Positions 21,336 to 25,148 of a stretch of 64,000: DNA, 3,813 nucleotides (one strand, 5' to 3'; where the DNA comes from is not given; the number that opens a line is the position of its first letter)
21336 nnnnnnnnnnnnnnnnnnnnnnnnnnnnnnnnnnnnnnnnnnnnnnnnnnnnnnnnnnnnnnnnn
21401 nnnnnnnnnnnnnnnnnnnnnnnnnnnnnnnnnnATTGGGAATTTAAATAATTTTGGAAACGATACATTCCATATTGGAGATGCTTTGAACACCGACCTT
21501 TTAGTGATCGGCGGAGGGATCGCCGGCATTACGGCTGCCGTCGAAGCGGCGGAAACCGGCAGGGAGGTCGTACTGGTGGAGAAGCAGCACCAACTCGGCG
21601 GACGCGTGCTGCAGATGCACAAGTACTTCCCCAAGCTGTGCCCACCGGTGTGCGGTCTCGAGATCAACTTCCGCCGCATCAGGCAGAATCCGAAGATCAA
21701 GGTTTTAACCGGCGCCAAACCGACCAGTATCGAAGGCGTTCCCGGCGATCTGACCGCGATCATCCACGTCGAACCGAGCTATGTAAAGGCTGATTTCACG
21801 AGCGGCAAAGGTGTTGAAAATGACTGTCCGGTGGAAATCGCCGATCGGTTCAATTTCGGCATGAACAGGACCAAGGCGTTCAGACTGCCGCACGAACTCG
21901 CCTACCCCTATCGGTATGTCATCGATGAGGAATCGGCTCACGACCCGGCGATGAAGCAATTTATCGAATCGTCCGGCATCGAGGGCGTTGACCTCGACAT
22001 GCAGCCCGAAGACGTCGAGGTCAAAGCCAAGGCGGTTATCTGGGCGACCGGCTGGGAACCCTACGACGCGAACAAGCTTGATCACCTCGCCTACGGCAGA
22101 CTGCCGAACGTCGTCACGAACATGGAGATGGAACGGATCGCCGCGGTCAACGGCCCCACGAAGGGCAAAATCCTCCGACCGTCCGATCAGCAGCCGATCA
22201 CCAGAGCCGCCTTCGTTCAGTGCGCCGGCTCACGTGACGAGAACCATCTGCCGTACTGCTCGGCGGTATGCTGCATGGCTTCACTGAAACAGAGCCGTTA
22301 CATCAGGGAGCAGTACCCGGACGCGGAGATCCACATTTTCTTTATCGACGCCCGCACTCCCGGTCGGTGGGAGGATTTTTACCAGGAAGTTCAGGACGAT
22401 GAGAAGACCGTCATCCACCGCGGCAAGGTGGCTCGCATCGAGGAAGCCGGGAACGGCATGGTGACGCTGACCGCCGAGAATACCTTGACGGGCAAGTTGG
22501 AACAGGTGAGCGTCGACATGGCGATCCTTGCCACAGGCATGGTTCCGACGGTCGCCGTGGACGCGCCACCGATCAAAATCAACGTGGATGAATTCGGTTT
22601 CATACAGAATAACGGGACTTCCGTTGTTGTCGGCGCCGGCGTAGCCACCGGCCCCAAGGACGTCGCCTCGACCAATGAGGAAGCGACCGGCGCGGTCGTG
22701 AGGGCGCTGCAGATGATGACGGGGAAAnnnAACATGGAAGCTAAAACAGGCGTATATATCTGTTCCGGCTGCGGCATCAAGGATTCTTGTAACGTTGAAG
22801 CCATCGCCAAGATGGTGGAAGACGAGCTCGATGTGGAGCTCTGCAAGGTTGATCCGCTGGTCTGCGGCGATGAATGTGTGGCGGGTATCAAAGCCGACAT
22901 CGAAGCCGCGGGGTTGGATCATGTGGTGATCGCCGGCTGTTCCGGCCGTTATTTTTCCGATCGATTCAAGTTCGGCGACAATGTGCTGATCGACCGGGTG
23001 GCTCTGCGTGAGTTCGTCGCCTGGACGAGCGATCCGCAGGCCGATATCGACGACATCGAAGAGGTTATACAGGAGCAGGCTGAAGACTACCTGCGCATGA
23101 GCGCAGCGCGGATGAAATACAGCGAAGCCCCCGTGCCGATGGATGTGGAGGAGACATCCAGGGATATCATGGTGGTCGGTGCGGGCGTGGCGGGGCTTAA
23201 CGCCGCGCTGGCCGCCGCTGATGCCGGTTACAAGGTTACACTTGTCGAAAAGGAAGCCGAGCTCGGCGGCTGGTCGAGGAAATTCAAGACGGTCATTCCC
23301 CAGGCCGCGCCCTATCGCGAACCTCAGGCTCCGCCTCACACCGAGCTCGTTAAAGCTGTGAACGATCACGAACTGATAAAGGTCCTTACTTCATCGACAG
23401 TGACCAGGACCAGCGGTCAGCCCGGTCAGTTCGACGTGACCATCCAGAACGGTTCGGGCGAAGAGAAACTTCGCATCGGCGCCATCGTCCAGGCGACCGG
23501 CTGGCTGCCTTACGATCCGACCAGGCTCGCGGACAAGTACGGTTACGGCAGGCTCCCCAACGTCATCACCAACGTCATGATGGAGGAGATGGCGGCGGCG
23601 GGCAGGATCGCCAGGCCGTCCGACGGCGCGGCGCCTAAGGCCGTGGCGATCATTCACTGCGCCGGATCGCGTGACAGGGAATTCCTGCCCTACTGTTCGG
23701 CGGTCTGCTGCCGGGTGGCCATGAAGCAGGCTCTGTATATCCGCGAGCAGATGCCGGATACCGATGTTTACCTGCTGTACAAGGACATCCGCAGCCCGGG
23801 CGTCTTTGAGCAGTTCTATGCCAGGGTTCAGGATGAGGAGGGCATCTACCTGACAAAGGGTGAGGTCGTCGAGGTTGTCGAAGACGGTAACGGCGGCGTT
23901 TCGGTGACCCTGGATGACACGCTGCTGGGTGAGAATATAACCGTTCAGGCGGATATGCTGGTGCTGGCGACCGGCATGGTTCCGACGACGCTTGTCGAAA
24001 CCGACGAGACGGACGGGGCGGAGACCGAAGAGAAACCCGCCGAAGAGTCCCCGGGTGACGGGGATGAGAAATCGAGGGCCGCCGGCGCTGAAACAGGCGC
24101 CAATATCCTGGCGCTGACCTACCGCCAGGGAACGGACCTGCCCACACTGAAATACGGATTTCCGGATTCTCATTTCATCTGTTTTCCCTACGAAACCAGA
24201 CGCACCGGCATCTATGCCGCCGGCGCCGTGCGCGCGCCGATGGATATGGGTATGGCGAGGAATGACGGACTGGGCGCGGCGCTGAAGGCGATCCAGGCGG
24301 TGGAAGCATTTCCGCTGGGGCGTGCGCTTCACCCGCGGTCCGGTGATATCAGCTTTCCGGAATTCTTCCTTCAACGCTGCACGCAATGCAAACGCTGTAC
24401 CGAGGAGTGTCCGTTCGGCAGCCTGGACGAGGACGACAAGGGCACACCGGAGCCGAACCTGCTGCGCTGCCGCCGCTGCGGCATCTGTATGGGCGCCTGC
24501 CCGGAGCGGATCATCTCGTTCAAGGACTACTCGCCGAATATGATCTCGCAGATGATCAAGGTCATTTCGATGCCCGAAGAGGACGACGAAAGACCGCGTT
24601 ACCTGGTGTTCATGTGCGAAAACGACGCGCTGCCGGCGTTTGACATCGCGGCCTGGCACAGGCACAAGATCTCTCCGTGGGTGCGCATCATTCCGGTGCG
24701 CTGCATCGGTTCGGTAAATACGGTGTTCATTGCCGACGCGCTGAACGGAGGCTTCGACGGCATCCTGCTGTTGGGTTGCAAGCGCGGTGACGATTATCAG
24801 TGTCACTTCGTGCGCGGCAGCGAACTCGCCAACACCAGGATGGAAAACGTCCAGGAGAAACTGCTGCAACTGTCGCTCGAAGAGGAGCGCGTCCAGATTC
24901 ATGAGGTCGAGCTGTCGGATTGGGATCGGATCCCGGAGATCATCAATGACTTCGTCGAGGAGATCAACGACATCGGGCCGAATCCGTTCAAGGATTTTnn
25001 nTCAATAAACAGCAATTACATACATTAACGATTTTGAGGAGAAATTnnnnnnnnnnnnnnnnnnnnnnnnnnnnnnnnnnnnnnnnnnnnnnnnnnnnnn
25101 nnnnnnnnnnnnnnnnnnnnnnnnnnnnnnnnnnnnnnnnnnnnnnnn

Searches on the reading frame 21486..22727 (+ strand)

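Call 13: search_protein_families(library=pfam, proteins=[window:21486-22727:+], max_evalue=0.00001)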
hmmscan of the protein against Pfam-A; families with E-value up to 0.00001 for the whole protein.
window:21486-22727:+ (414 aa): 7 families
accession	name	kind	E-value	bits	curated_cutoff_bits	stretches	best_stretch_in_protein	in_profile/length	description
PF12831.13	FAD_oxidored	-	3.9e-11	43.3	27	1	4-40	1-37/416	FAD dependent oxidoreductase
PF07992.20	Pyr_redox_2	-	8.5e-11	42.2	26.1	0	4-40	2-39/291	Pyridine nucleotide-disulphide oxidoreductase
PF00890.30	FAD_binding_2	-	1.4e-09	38.1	20.4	1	4-39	1-36/414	FAD binding domain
PF13450.12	NAD_binding_8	-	6.8e-09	36.3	21.9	1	7-41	1-35/68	NAD(P)-binding Rossmann-like domain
PF01266.30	DAO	-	4.3e-07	30.2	27.9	1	4-38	1-35/353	FAD dependent oxidoreductase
PF03486.20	HI0933_like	-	3e-06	27.3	50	1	4-42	2-40/244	HI0933-like protein Rossmann domain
PF01134.28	GIDA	-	4.2e-06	26.5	22.1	0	4-35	1-33/391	Glucose inhibited division protein A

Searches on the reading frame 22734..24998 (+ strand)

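Call 13: search_protein_families(library=pfam, proteins=[window:22734-24998:+], max_evalue=0.00001)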
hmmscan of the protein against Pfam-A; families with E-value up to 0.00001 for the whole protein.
window:22734-24998:+ (755 aa): 10 families
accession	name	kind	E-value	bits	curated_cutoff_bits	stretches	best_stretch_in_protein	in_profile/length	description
PF02662.21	FlpD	-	6e-38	130.1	22.3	1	624-748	2-123/123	Methyl-viologen-reducing hydrogenase, delta subunit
PF07992.20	Pyr_redox_2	-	2.7e-17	63.6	26.1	1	144-263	2-115/291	Pyridine nucleotide-disulphide oxidoreductase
PF12831.13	FAD_oxidored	-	7.5e-11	42.4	27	1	144-180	1-37/416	FAD dependent oxidoreductase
PF01266.30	DAO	-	5.9e-10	39.6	27.9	1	144-193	1-52/353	FAD dependent oxidoreductase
PF13450.12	NAD_binding_8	-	1e-08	35.8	21.9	1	147-185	1-39/68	NAD(P)-binding Rossmann-like domain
PF00890.30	FAD_binding_2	-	5.5e-08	32.9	20.4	1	144-179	1-36/414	FAD binding domain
PF13187.11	Fer4_9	-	5.3e-07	30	27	1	548-593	1-51/52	4Fe-4S dicluster domain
PF01134.28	GIDA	-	9.4e-07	28.7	22.1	1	144-174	1-31/391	Glucose inhibited division protein A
PF12837.12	Fer4_6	-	2e-06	27.9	25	0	541-563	1-23/24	4Fe-4S binding domain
PF03486.20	HI0933_like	-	5.6e-06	26.4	50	0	144-178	2-36/244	HI0933-like protein Rossmann domain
